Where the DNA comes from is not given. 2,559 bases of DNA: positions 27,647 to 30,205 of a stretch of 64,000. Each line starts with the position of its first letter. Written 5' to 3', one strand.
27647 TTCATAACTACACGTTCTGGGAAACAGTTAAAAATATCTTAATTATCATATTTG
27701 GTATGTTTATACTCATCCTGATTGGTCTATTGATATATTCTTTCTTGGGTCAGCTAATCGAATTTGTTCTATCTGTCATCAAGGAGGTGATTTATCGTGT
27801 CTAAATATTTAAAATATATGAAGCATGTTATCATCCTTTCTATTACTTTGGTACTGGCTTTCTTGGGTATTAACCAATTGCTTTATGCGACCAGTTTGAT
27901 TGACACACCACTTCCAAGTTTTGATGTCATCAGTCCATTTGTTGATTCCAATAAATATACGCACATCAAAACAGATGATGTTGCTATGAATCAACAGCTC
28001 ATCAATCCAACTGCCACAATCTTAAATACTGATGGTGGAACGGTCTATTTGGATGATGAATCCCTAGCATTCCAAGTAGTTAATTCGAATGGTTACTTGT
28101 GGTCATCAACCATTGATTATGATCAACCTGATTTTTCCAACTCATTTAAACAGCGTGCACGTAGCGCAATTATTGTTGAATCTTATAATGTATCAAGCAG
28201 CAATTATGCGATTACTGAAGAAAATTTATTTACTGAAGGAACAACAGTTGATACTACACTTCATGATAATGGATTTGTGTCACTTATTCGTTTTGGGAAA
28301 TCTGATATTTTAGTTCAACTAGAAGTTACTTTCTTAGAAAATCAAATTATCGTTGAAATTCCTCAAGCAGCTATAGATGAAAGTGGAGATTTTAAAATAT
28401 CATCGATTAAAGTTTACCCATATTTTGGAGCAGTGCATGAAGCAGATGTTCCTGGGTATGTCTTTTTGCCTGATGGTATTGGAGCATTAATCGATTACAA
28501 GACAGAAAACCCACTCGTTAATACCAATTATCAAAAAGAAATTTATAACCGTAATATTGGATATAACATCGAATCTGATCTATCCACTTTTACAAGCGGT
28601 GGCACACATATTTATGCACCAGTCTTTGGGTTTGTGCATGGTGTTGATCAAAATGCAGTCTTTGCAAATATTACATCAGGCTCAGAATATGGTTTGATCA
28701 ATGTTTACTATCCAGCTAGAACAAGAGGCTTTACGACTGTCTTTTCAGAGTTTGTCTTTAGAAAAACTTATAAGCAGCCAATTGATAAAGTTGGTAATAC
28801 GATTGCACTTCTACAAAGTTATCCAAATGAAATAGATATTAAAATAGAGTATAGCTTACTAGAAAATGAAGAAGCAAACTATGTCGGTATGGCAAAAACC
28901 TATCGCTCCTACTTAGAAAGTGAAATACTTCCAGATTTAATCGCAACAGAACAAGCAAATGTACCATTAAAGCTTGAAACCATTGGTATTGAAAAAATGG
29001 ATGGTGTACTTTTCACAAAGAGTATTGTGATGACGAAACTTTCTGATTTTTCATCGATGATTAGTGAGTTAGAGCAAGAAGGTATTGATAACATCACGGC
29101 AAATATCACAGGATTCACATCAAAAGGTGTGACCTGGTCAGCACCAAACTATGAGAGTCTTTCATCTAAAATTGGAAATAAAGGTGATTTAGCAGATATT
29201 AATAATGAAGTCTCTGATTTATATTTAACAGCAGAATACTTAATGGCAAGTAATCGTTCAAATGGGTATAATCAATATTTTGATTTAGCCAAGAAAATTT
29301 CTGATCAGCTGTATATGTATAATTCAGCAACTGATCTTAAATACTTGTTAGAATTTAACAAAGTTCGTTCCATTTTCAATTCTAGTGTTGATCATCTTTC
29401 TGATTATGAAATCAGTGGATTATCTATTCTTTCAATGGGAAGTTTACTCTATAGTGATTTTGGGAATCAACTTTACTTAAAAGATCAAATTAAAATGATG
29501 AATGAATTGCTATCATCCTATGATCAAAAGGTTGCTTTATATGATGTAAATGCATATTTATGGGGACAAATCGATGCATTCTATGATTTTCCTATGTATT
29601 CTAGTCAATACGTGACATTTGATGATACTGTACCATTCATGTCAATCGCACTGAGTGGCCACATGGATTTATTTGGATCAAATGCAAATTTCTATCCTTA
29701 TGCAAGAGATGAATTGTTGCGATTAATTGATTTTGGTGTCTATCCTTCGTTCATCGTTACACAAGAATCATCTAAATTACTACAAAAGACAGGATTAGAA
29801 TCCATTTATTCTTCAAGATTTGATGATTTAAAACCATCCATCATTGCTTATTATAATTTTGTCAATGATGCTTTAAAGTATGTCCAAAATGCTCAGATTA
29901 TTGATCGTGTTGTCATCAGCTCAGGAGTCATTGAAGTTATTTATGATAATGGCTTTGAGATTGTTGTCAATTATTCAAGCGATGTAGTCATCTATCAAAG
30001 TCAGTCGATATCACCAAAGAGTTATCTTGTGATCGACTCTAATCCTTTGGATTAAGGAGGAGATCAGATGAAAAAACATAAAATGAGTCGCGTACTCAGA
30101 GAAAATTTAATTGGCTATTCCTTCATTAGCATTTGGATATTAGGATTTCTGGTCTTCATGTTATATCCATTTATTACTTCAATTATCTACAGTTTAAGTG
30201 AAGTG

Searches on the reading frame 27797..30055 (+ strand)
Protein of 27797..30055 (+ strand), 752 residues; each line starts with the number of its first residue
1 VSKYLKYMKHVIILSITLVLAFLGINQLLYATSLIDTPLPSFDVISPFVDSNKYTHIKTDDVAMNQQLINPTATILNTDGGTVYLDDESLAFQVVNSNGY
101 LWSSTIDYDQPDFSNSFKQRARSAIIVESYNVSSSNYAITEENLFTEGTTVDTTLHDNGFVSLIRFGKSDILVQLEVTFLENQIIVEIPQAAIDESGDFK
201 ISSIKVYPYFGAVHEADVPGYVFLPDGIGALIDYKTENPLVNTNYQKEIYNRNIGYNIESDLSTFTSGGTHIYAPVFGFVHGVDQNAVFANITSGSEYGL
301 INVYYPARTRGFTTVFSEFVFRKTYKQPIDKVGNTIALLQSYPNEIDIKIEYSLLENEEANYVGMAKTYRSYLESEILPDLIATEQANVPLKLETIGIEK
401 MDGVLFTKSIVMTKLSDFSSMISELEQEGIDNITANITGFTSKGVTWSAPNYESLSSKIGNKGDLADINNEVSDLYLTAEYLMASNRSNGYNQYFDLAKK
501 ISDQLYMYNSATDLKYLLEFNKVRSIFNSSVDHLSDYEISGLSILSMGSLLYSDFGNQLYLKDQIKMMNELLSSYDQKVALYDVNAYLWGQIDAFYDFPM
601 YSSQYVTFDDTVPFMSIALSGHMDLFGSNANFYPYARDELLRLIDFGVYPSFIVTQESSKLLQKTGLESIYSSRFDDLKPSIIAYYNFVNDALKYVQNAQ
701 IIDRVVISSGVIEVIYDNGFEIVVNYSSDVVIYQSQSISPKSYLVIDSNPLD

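Call 5: search_protein_families(library=pfam, proteins=[window:27797-30055:+])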
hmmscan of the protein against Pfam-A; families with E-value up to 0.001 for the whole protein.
window:27797-30055:+ (752 aa): 1 family
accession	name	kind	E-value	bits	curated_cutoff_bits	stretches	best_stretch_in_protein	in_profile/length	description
PF18952.6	DUF5696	-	3.9e-140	468.7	25.6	1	152-743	3-612/612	Family of unknown function (DUF5696)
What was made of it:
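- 27797..30055 (+): 752-aa DUF5696 protein, N-terminally membrane-anchored; predicted glycosidase-like fold. PF18952 at 469 bits (call 5).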

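Call 19: search_solved_structures(query=window:27797-30055:+, max_evalue=1)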
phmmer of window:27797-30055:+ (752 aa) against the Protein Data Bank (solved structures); distinct sequences matched with E-value up to 1: 1.
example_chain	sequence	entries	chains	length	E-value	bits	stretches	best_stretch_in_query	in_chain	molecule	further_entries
2i0x_A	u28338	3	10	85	0.59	11.6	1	687-752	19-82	Hypothetical protein PF1117 | CRISPR-associated endoribonuclease Cas2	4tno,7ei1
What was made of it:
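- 27797..30055 (+): No PDB match by sequence (call 19).
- Tried and rejected: Only a chance hit at E 0.59 (call 19).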

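Call 44: find_homologous_proteins(query=window:27797-30055:+, max_evalue=0.00001)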
Query window:27797-30055:+ (752 aa): 124 proteins with E <= 0.00001 among 8000 candidates; the best 120 are listed.
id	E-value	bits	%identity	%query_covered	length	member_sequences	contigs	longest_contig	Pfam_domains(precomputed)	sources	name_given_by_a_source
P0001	0.0e+0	1647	100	100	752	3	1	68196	PF18952.7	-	-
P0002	0.0e+0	1438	85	100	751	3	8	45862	PF18952.7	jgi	-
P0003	0.0e+0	1424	85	100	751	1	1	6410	PF18952.7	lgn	-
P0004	0.0e+0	1420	84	100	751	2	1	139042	PF18952.7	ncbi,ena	-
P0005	0.0e+0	1415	84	100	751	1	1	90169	PF18952.7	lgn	-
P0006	0.0e+0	1410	84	99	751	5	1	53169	PF18952.7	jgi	-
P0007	0.0e+0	1244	75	98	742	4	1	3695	PF18952.7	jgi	-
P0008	0.0e+0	1089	66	100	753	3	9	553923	PF18952.7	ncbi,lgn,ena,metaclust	metaclust:\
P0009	0.0e+0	1027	66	95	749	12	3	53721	PF18952.7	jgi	-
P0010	0.0e+0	1023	64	99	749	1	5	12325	PF18952.7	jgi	jgi:hypothetical protein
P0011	0.0e+0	1021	64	97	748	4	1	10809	PF18952.7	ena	-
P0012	0.0e+0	1013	63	99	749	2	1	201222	PF18952.7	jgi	-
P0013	1.2e-296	1004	63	95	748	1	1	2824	PF18952.7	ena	-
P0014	1.3e-288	977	62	98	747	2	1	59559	PF18952.7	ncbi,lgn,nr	ncbi:MAG: DUF5696 domain-containing protein [Tenericutes bacterium]|nr:DUF5696 domain-containing pro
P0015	7.3e-288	975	61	99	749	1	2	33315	PF18952.7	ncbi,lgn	-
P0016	6.0e-286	969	61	98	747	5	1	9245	PF18952.7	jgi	jgi:hypothetical protein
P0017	2.8e-284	963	59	100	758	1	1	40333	PF18952.7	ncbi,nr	ncbi:MAG: hypothetical protein EA374_03440 [Acholeplasmatales bacterium]|nr:MAG: hypothetical protei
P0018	5.8e-284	962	59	99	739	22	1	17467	PF18952.7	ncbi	-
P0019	2.2e-283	960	60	99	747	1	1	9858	PF18952.7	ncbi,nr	ncbi:MAG: DUF5696 domain-containing protein [Acholeplasmataceae bacterium]|nr:DUF5696 domain-contain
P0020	1.6e-282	957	62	95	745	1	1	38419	PF18952.7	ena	-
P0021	1.2e-281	954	61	95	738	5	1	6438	PF18952.7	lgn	-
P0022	1.7e-281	954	62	95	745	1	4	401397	PF18952.7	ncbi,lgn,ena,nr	ncbi:MAG: hypothetical protein CVV57_02620 [Tenericutes bacterium HGW-Tenericutes-2]|nr:MAG: hypothe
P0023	2.0e-281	954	62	95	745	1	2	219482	PF18952.7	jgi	jgi:hypothetical protein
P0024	1.2e-280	951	57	99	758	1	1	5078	PF18952.7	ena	-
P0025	1.4e-280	951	62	95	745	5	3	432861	PF18952.7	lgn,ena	-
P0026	2.9e-278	943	59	99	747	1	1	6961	PF18952.7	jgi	-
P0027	6.8e-278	942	61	95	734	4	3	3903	PF18952.7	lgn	-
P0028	1.6e-277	941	60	99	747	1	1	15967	PF18952.7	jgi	jgi:hypothetical protein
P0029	1.3e-276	938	60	95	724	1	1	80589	PF18952.7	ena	-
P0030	1.0e-275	935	60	95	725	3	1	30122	PF18952.7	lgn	-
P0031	1.8e-275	934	65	88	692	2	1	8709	PF18952.7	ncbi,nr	ncbi:MAG: hypothetical protein KJ847_03610, partial [Firmicutes bacterium]|nr:hypothetical protein [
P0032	4.1e-275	933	59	98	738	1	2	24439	PF18952.7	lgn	-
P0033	3.1e-273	927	57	98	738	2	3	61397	PF18952.7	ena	-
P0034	3.8e-264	897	61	89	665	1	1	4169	PF18952.7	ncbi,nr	ncbi:MAG: DUF5696 domain-containing protein, partial [Acholeplasmataceae bacterium]|nr:DUF5696 domai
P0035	3.9e-264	896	56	98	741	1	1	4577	PF18952.7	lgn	-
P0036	1.4e-263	895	55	98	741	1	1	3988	PF18952.7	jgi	jgi:hypothetical protein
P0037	4.4e-263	893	57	95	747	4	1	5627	PF18952.7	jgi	jgi:hypothetical protein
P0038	6.4e-262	889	56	98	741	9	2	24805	PF18952.7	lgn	-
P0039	7.6e-262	889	57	95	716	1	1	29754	PF18952.7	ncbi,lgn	-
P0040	3.8e-261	887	56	98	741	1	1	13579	PF18952.7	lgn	-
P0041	1.4e-257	875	55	99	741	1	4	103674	PF18952.7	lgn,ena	-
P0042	1.8e-257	874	56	98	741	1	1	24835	PF18952.7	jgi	jgi:hypothetical protein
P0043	2.1e-254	864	55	98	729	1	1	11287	PF18952.7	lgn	-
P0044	9.5e-252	856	53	100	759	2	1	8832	PF18952.7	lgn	-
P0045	8.4e-249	846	54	99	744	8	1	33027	PF18952.7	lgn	-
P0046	1.9e-247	841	53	99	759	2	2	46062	PF18952.7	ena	-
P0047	8.9e-247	839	53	99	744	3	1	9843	PF18952.7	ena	-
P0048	6.4e-245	833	53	95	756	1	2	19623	PF18952.7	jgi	-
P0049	1.6e-244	832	52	99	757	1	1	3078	PF18952.7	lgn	-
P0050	9.8e-244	829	54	95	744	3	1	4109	PF18952.7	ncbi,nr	ncbi:MAG: DUF5696 domain-containing protein [Acholeplasmataceae bacterium]|nr:DUF5696 domain-contain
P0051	2.1e-241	821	55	94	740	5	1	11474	PF18952.7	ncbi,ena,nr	ncbi:MAG: hypothetical protein CVV61_03100 [Tenericutes bacterium HGW-Tenericutes-6]|nr:MAG: hypothe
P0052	3.6e-241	821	54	95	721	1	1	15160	PF18952.7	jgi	jgi:hypothetical protein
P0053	9.3e-241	819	52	95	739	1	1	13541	PF18952.7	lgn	-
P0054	1.7e-239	815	51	98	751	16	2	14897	PF18952.7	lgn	-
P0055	3.1e-238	811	51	98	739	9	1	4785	PF18952.7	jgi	jgi:hypothetical protein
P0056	7.2e-237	806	52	97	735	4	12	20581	PF18952.7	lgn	-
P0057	2.2e-236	805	52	94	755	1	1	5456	PF18952.7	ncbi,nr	ncbi:MAG: DUF5696 domain-containing protein [Bacilli bacterium]|nr:DUF5696 domain-containing protein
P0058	1.7e-235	802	50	99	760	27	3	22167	PF18952.7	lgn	-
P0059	3.1e-235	801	52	97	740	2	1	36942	PF18952.7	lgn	-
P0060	6.5e-234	797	51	99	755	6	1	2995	PF18952.7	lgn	-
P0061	6.2e-231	787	53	98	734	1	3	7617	PF18952.7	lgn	-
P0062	7.7e-231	786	51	95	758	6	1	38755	PF18952.7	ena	-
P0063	2.5e-230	785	53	98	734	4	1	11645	PF18952.7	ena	-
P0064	2.6e-229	781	49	97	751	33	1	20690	PF18952.7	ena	-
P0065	3.5e-228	778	51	95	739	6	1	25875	PF18952.7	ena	-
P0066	3.4e-227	774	50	97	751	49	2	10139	PF18952.7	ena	-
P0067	8.0e-226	770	50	98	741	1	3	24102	PF18952.7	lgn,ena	-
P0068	6.7e-221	754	50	96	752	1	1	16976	PF18952.7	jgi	jgi:hypothetical protein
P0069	7.4e-216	737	50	94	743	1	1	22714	PF18952.7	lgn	-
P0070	1.8e-214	732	48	99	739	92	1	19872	PF18952.7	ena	-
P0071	2.9e-214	732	48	99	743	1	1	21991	PF18952.7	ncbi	-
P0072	3.9e-214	731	48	95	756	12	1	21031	PF18952.7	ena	-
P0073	1.0e-211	723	49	98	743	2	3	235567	PF18952.7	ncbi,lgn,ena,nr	ncbi:MAG: hypothetical protein KQ78_01007 [Candidatus Izimaplasma bacterium HR2]|nr:MAG: hypothetica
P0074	2.6e-211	722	48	98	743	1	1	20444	PF18952.7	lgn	-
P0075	4.7e-211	721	47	98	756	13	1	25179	PF18952.7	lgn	-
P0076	6.9e-210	717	47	98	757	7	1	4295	PF18952.7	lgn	-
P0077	2.7e-209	715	46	99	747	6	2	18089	PF18952.7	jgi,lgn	jgi:hypothetical protein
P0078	7.1e-208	710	47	99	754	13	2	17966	PF18952.7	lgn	-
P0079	2.9e-206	705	47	99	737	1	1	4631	PF18952.7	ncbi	-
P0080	1.4e-205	703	45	98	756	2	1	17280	PF18952.7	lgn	-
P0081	8.9e-204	697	47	95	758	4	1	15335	PF18952.7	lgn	-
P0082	2.4e-202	692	47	99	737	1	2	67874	PF18952.7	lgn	-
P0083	1.4e-201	690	47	98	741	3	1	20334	PF18952.7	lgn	-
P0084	1.3e-198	680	45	98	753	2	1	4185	PF18952.7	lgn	-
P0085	1.4e-197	677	48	94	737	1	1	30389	PF18952.7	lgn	-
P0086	1.0e-195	670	46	99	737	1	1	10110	PF18952.7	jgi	-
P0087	6.7e-194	664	45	99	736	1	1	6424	PF18952.7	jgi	-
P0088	2.3e-185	636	45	98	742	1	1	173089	PF18952.7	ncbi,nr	ncbi:MAG: hypothetical protein H6687_02410 [Bacillales bacterium]|nr:hypothetical protein [Bacillale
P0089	1.4e-179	617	44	99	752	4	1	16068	PF18952.7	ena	-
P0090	2.7e-177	609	46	86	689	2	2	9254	PF18952.7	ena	-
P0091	1.5e-176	607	42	99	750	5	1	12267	PF18952.7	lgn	-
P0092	2.4e-176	606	42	99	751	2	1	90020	PF18952.7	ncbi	-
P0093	4.6e-172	592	41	98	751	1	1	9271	PF18952.7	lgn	-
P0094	4.7e-172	592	43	99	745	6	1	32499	PF18952.7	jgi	jgi:hypothetical protein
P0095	2.1e-171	590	47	78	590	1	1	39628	PF18952.7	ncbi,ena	-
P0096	2.4e-169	583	42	95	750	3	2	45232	PF18952.7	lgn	-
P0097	1.5e-151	524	39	95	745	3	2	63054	PF18952.7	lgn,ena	-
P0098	2.9e-151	523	38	98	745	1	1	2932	PF18952.7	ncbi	-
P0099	2.8e-150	520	39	95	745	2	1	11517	PF18952.7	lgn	-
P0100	2.0e-149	517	38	98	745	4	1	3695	PF18952.7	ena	-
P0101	4.2e-136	473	38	94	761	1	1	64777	PF18952.7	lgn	-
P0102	4.8e-126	440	37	95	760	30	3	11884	PF18952.7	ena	-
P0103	1.1e-122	429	36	95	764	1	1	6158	PF18952.7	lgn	-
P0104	4.6e-121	424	34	99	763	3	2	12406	PF18952.7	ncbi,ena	-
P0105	1.7e-108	382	35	93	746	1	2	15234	PF18952.7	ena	-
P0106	1.9e-103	365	32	88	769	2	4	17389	PF18952.7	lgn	-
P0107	2.3e-91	325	33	93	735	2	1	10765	PF18952.7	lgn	-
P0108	2.4e-88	315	31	97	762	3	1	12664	PF18952.7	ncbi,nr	ncbi:MAG: hypothetical protein K9K93_06090 [Acholeplasmataceae bacterium]|nr:hypothetical protein [A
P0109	1.4e-85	306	30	92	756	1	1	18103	PF18952.7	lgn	-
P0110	3.3e-84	302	33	97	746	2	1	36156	PF18952.7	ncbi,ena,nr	ncbi:MAG: DUF5696 domain-containing protein [Acholeplasma sp.]|nr:DUF5696 domain-containing protein 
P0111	9.8e-83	297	30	98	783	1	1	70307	PF18952.7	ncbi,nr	ncbi:MAG: hypothetical protein K9L64_01275 [Candidatus Izimaplasma sp.]|nr:hypothetical protein [Can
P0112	1.6e-82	296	32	93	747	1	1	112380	PF18952.7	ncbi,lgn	-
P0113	1.8e-80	289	31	93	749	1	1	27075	PF18952.7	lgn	-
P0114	1.3e-79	287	31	93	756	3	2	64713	PF18952.7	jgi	-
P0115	7.7e-78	281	32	93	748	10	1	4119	PF18952.7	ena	-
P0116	1.7e-62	230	28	99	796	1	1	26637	PF18952.7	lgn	-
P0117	6.3e-49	185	26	99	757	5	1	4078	PF18952.7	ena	-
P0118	7.6e-48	182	27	94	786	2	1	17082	PF18952.7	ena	-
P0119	3.7e-46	176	24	82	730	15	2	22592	PF18952.7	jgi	-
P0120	9.2e-34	135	26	73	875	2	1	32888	PF18952.7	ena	-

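Call 45: find_encoding_contigs(protein=P0073, flank=10000, max_places=1)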
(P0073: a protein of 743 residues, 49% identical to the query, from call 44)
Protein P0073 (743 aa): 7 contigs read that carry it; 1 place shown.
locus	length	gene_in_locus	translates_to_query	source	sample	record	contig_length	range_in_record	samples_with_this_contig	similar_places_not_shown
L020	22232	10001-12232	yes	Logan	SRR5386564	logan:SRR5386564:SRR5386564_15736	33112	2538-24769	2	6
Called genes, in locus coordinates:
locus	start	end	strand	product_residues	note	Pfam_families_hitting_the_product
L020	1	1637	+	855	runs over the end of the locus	-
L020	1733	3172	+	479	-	-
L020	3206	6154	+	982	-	PF01547:SBP_bac_1, PF13416:SBP_bac_8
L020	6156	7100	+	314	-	PF00528:BPD_transp_1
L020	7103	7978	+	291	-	PF00528:BPD_transp_1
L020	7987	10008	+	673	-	PF01436:NHL (faint), PF04893:Yip1 (weak)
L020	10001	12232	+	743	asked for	PF18952:DUF5696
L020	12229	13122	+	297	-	PF00528:BPD_transp_1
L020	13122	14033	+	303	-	PF00528:BPD_transp_1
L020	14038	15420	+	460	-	PF10091:Glycoamylase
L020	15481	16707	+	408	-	PF10091:Glycoamylase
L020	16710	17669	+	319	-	PF00356:LacI, PF00532:Peripla_BP_1, PF13407:Peripla_BP_4, PF13377:Peripla_BP_3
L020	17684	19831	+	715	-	PF00933:Glyco_hydro_3, PF01915:Glyco_hydro_3_C, PF14310:Fn3-like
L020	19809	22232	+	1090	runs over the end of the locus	PF21958:SOGP_N, PF21250:SOGP_2nd, PF17167:Glyco_hydro_94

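Call 46: find_encoding_contigs(protein=P0088, flank=10000, max_places=1)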
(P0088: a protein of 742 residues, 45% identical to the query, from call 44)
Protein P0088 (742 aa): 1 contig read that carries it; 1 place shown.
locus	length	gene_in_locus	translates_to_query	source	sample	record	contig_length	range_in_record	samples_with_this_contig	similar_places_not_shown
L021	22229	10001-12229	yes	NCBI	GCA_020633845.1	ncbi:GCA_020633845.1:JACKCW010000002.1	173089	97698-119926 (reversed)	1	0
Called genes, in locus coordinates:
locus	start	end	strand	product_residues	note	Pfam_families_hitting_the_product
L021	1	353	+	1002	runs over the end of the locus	-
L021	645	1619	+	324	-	PF00356:LacI, PF00532:Peripla_BP_1, PF13407:Peripla_BP_4 (weak), PF13377:Peripla_BP_3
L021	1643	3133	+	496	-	PF01547:SBP_bac_1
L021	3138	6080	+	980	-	PF16990:CBM_35 (faint), PF01547:SBP_bac_1, PF13416:SBP_bac_8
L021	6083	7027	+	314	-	PF00528:BPD_transp_1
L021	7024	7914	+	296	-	PF00528:BPD_transp_1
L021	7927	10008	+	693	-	PF07719:TPR_2 (faint), PF04893:Yip1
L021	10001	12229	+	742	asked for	PF18952:DUF5696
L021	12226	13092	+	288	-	PF00528:BPD_transp_1 (weak)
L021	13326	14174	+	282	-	PF00528:BPD_transp_1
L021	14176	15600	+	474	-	PF10091:Glycoamylase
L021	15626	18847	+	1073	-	PF21958:SOGP_N, PF21250:SOGP_2nd, PF17167:Glyco_hydro_94, PF21270:SOGP_4th (weak)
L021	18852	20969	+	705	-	PF00933:Glyco_hydro_3, PF01915:Glyco_hydro_3_C, PF14310:Fn3-like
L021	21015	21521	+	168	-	-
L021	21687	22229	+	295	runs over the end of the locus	PF00274:Glycolytic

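Call 47: find_encoding_contigs(protein=P0120, flank=10000, max_places=1)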
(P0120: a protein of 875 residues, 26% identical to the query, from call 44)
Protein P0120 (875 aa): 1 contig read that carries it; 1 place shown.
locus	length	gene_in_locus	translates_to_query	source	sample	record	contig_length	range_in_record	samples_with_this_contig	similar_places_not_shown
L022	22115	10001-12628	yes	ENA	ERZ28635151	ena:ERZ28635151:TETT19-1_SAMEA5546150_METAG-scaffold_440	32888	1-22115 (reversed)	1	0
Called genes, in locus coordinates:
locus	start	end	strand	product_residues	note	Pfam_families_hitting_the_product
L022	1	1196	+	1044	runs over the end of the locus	PF03065:Glyco_hydro_57 (faint), PF01074:Glyco_hydro_38N, PF09261:Alpha-mann_mid, PF07748:Glyco_hydro_38C, PF17677:Glyco_hydro38C2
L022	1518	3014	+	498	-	PF01547:SBP_bac_1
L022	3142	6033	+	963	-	PF01547:SBP_bac_1, PF13416:SBP_bac_8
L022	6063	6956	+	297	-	PF00528:BPD_transp_1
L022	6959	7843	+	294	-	PF00528:BPD_transp_1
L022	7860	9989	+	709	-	PF06739:SBBP (faint), PF01436:NHL (weak), PF04893:Yip1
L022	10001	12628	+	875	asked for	PF18952:DUF5696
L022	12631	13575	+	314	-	PF00528:BPD_transp_1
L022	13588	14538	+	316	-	PF00528:BPD_transp_1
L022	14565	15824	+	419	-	PF03663:Glyco_hydro_76, PF07221:GlcNAc_2-epim (faint), PF07470:Glyco_hydro_88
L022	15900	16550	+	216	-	-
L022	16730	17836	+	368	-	PF00392:GntR, PF00532:Peripla_BP_1, PF13407:Peripla_BP_4, PF13377:Peripla_BP_3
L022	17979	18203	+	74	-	-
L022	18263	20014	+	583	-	PF00239:Resolvase, PF07508:Recombinase, PF13408:Zn_ribbon_recom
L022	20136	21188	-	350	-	PF01208:URO-D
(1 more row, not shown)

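Call 60: search_protein_families(library=ncbifam, proteins=[window:27797-30055:+], max_evalue=0.01)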
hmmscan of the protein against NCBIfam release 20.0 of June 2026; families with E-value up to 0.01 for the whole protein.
window:27797-30055:+ (752 aa): 0 families

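Call 65: predict_structure(alignment_id=A1)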
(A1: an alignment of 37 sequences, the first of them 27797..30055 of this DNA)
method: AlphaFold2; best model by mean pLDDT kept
length: 752 residues; sequences in the alignment: 37
mean_pLDDT: 91.7   pTM: 0.90
mean pLDDT of the five models: 91.7, 91.4, 90.5, 90.5, 90.4
residues with pLDDT >= 90: 566; 70-90: 164; 50-70: 17; < 50: 5
segments of 3 or more residues with pLDDT < 50: 29-32
pLDDT, mean of each block of 10 residues (from residue 1): 69 84 63 64 83 91 91 89 93 91 92 91 97 90 96 95 96 97 96 94 97 95 97 92 91 89 82 97 97 97 88 96 88 83 93 96 97 90 80 96 84 98 97 96 88 94 96 96 90 91 92 92 96 94 95 94 96 95 96 95 93 95 93 92 96 96 88 94 97 92 94 95 96 94 91 52
secondary structure, 60 per line:
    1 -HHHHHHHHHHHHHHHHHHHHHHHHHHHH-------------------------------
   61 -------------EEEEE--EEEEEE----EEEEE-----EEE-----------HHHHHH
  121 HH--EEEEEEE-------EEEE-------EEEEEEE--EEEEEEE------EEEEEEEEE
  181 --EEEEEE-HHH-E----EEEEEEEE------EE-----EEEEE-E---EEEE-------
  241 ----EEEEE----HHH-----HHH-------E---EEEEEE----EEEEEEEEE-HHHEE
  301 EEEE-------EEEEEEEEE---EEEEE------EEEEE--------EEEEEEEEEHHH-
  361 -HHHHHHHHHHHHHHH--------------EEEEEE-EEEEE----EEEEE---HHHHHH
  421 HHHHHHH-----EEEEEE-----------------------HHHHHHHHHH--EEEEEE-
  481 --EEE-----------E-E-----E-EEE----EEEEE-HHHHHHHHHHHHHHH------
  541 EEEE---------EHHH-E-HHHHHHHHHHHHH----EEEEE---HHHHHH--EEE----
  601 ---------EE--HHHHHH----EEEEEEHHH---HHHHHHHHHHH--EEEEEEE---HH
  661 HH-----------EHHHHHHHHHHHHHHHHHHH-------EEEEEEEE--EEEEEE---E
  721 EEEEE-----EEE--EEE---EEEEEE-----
elements in order (helices of 4 or more, strands of 3 or more residues): H2-29 E74-78 E81-86 E91-95 E101-103 H115-122 E125-131 E139-142 E150-156 E159-165 E172-180 E183-188 E199-206 E220-224 E230-233 E245-249 E276-281 E286-294 E299-304 E312-320 E324-328 E335-339 E348-356 H362-376 E391-396 E398-402 E407-411 H415-427 E433-438 H462-471 E474-479 E483-485 E507-509 E514-518 H520-534 E541-544 H561-573 E578-582 H586-591 E594-596 H614-619 E624-629 H636-646 E649-655 H659-662 H675-693 E701-708 E711-716 E720-725 E731-733 E736-738 E742-747
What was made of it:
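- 27797..30055 (+): AF2 pLDDT 91.7, pTM 0.90 (call 65).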
